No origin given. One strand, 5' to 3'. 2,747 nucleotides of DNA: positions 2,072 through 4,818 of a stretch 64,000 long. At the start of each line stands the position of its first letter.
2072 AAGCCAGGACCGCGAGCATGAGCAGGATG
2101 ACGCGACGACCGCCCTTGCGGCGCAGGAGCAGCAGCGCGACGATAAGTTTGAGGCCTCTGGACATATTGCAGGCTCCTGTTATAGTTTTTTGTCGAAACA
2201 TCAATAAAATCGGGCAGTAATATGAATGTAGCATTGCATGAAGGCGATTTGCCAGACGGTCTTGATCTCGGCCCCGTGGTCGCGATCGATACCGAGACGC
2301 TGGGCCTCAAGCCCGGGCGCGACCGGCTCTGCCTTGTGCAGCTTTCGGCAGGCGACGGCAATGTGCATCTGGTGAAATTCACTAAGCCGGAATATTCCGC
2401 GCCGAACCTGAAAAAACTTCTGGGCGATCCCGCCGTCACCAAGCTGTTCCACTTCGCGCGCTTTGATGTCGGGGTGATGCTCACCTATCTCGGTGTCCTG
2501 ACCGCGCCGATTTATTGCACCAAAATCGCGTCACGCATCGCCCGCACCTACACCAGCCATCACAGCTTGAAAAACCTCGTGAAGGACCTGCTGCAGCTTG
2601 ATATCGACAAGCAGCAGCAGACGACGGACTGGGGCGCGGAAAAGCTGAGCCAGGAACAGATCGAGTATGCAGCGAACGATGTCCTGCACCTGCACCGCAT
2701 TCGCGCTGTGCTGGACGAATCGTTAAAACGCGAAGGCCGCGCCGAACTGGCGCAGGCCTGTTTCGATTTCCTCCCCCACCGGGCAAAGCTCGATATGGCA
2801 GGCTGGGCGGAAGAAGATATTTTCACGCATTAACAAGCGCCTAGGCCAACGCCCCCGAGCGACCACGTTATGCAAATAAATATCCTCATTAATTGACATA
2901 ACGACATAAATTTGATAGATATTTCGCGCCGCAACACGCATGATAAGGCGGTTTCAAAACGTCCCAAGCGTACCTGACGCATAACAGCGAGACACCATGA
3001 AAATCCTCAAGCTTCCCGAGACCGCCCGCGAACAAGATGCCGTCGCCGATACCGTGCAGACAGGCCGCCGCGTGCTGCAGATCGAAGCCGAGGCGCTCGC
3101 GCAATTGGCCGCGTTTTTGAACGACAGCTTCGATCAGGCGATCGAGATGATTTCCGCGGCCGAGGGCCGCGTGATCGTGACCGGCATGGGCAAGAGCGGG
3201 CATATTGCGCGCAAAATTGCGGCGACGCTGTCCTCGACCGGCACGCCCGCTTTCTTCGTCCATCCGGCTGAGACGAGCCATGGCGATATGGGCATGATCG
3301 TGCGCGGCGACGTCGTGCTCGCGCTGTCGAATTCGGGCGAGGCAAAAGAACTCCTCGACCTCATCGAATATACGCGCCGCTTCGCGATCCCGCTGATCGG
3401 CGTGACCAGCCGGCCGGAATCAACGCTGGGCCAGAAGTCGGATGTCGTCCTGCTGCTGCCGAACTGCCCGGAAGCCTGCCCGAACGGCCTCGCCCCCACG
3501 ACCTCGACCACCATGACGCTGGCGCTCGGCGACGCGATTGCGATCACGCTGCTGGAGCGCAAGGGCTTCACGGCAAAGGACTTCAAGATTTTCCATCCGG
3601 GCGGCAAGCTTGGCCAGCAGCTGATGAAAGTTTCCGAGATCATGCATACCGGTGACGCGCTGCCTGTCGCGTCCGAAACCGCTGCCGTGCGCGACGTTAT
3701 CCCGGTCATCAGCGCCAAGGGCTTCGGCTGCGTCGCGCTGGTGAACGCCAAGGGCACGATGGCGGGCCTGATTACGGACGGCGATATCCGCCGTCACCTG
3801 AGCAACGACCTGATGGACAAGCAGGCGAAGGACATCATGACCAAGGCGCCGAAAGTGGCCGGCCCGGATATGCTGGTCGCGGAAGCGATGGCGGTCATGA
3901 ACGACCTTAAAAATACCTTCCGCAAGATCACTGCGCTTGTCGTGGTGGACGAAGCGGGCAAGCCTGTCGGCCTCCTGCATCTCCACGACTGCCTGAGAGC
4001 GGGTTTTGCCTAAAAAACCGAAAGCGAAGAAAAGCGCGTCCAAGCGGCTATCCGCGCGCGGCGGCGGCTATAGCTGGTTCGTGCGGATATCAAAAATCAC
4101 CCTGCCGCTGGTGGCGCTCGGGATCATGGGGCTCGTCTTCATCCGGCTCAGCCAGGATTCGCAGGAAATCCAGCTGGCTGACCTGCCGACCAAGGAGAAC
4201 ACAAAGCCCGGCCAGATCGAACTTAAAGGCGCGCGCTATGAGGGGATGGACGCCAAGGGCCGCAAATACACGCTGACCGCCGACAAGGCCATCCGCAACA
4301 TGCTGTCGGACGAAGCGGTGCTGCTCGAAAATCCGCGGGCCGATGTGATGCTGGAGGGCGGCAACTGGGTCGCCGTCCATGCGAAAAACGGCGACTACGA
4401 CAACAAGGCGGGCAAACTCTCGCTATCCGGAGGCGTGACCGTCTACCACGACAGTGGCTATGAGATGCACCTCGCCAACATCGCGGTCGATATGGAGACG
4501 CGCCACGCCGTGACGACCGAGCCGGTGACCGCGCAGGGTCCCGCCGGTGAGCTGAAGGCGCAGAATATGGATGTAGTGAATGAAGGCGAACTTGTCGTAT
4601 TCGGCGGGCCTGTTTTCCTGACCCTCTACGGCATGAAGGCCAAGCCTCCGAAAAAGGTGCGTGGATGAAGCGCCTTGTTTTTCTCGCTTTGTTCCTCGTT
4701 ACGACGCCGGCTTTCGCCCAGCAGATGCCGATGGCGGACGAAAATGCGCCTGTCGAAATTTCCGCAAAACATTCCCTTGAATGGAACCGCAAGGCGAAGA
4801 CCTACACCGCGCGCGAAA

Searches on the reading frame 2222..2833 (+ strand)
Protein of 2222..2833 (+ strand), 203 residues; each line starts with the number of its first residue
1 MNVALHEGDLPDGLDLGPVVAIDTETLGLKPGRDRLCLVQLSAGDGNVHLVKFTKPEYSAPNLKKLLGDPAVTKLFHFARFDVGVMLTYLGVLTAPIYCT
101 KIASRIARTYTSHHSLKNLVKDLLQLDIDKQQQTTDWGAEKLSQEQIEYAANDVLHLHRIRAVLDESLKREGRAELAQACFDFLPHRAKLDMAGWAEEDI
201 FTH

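Call 59: search_protein_families(library=pfam, proteins=[window:2222-2833:+], max_evalue=0.001)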
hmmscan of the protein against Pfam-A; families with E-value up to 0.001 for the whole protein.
window:2222-2833:+ (203 aa): 2 families
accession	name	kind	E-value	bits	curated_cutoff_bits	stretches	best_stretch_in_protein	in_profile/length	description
PF01612.26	DNA_pol_A_exo1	-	4.4e-39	134.5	23.6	1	18-168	21-172/173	3'-5' exonuclease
PF13482.12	RNase_H_2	-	0.00023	21.6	22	0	22-128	3-117/165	RNase_H superfamily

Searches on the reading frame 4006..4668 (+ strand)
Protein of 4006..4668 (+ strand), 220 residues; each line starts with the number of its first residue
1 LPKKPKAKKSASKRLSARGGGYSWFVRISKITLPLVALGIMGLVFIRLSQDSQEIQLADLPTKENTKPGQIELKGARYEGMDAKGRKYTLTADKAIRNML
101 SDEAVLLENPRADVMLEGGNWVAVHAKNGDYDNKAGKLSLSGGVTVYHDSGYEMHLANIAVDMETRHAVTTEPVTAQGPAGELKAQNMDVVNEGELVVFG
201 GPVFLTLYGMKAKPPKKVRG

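Call 59: search_protein_families(library=pfam, proteins=[window:4006-4668:+], max_evalue=0.001)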
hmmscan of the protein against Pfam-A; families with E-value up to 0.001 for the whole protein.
window:4006-4668:+ (220 aa): 1 family
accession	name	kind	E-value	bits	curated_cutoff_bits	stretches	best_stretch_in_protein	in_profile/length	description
PF06835.18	LptC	-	8.2e-13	48.8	21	1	36-195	3-162/175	Lipopolysaccharide-assembly, LptC-related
